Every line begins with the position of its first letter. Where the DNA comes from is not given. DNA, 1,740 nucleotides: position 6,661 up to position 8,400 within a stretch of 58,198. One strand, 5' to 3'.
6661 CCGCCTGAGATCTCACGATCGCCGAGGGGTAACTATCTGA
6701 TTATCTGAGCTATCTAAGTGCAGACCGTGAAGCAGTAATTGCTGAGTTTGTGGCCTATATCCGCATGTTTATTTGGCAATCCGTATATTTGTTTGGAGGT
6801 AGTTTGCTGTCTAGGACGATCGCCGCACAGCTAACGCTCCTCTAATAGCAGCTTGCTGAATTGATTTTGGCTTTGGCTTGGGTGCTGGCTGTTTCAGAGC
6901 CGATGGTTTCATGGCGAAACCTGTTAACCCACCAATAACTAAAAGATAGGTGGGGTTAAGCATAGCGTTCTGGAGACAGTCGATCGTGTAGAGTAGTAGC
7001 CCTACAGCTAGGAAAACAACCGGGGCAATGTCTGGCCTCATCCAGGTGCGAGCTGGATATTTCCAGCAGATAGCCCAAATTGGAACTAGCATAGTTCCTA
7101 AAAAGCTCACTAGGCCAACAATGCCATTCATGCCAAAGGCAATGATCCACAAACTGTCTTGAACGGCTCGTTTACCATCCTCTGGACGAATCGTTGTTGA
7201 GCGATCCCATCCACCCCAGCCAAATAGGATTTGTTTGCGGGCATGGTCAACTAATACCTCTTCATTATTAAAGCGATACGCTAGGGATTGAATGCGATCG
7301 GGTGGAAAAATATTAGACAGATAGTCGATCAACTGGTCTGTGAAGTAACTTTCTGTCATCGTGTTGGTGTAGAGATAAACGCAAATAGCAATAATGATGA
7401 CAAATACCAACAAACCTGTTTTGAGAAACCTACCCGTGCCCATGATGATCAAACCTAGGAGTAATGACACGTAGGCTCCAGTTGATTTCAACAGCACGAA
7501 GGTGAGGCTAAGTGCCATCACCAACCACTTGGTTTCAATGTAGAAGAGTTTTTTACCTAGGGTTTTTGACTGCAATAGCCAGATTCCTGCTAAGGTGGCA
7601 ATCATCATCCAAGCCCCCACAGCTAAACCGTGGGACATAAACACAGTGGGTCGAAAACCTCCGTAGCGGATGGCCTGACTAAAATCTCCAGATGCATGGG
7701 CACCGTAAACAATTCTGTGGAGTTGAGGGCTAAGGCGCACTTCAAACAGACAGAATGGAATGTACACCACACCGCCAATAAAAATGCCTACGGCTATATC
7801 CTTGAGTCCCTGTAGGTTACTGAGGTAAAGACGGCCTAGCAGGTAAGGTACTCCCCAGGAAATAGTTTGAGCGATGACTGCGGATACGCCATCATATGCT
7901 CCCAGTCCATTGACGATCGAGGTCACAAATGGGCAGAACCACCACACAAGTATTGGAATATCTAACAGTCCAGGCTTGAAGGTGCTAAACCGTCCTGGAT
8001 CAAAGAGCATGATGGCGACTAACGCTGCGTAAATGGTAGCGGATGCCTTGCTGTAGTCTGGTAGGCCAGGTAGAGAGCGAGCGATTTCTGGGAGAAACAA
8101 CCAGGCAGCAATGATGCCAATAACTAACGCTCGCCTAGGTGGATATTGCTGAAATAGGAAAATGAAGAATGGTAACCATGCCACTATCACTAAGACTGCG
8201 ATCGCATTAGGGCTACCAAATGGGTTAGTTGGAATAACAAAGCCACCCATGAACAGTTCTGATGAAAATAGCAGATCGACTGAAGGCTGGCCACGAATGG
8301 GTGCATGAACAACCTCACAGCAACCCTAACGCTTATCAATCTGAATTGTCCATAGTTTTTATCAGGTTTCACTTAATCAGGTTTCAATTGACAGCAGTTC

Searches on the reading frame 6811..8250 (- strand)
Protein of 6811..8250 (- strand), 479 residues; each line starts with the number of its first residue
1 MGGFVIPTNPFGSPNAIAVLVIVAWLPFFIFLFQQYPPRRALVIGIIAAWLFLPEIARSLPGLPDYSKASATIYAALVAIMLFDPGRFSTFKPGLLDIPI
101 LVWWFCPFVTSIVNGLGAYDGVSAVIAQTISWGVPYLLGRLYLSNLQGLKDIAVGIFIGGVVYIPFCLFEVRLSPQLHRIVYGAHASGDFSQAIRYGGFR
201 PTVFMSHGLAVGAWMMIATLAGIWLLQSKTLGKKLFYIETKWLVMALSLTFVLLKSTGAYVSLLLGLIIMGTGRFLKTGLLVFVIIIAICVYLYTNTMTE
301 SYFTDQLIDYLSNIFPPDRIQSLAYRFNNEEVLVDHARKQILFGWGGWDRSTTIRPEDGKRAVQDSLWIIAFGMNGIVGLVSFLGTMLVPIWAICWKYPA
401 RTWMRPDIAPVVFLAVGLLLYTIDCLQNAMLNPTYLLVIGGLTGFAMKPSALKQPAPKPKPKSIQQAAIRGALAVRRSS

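Call 16: find_encoding_contigs(protein=window:6811-8250:-, flank=10000, max_places=1)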
Protein window:6811-8250:- (479 aa): 2 contigs read that carry it; 1 place shown.
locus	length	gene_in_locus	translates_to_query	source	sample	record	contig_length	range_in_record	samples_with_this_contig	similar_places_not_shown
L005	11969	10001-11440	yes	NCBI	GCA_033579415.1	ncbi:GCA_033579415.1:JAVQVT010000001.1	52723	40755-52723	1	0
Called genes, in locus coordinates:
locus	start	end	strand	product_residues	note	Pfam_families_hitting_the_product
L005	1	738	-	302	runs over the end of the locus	PF00535:Glycos_transf_2, PF10111:Glyco_tranf_2_2, PF13641:Glyco_tranf_2_3, PF13632:Glyco_trans_2_3 (weak)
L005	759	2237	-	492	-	PF01943:Polysacc_synt, PF13440:Polysacc_synt_3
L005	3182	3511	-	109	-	PF00216:Bac_DNA_binding, PF18291:HU-HIG (weak)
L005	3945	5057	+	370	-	-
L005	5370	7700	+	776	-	PF02706:Wzz (weak), PF01656:CbiA, PF06564:CBP_BcsQ (weak), PF10609:ParA, PF13614:AAA_31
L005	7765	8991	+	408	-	PF00535:Glycos_transf_2, PF13641:Glyco_tranf_2_3, PF13632:Glyco_trans_2_3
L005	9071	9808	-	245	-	-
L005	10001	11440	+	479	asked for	PF04932:Wzy_C (weak)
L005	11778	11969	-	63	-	?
